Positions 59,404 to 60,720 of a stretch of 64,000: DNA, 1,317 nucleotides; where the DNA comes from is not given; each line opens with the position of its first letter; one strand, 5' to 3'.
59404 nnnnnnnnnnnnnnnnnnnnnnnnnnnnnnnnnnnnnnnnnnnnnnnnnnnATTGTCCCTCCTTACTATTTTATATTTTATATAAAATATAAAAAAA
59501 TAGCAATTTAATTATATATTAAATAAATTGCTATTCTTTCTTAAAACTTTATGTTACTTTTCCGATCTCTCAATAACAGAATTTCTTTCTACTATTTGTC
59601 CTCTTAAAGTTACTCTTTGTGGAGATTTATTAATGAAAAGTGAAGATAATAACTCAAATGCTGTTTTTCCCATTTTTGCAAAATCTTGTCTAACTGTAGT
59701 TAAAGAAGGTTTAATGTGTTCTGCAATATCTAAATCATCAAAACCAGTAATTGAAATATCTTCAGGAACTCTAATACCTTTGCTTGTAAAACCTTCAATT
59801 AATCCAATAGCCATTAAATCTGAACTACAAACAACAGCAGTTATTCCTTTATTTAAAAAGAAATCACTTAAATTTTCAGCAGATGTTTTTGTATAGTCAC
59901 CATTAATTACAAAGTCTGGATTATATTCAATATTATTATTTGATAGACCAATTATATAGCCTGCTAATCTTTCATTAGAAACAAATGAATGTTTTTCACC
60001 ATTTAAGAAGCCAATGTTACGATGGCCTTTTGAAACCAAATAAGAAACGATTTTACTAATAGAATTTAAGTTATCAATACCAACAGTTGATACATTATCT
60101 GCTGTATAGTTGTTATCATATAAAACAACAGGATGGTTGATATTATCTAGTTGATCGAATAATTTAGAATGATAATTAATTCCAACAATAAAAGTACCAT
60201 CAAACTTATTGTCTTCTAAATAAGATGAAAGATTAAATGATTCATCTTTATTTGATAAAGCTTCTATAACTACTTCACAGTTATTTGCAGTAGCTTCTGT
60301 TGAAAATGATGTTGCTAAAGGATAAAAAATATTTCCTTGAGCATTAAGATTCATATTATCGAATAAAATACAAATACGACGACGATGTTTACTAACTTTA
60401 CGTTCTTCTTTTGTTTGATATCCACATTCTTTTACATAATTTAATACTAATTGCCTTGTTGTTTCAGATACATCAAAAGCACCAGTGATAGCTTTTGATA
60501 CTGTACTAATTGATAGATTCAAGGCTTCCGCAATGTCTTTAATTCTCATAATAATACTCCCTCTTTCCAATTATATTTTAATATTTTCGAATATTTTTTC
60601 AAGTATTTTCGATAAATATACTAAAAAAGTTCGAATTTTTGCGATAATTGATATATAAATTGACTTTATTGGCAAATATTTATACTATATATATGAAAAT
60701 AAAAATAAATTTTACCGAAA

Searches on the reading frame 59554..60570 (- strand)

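Call 22: search_protein_families(library=pfam, proteins=[window:59554-60570:-], max_evalue=0.001)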
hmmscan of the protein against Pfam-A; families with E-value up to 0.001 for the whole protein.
window:59554-60570:- (338 aa): 4 families
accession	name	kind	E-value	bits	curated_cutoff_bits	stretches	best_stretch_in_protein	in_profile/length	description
PF13377.12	Peripla_BP_3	-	4.3e-32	111.9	26.5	1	175-332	1-167/167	Periplasmic binding protein-like domain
PF00532.27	Peripla_BP_1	-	4.2e-14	53.1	22.2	1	100-310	35-259/281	Periplasmic binding proteins and sugar binding domain of LacI family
PF13407.12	Peripla_BP_4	-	1.1e-09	38.6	35.1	1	138-311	73-253/258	Periplasmic binding protein domain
PF00356.27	LacI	-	4.1e-09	36.5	27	1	10-53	2-45/46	Bacterial regulatory proteins, lacI family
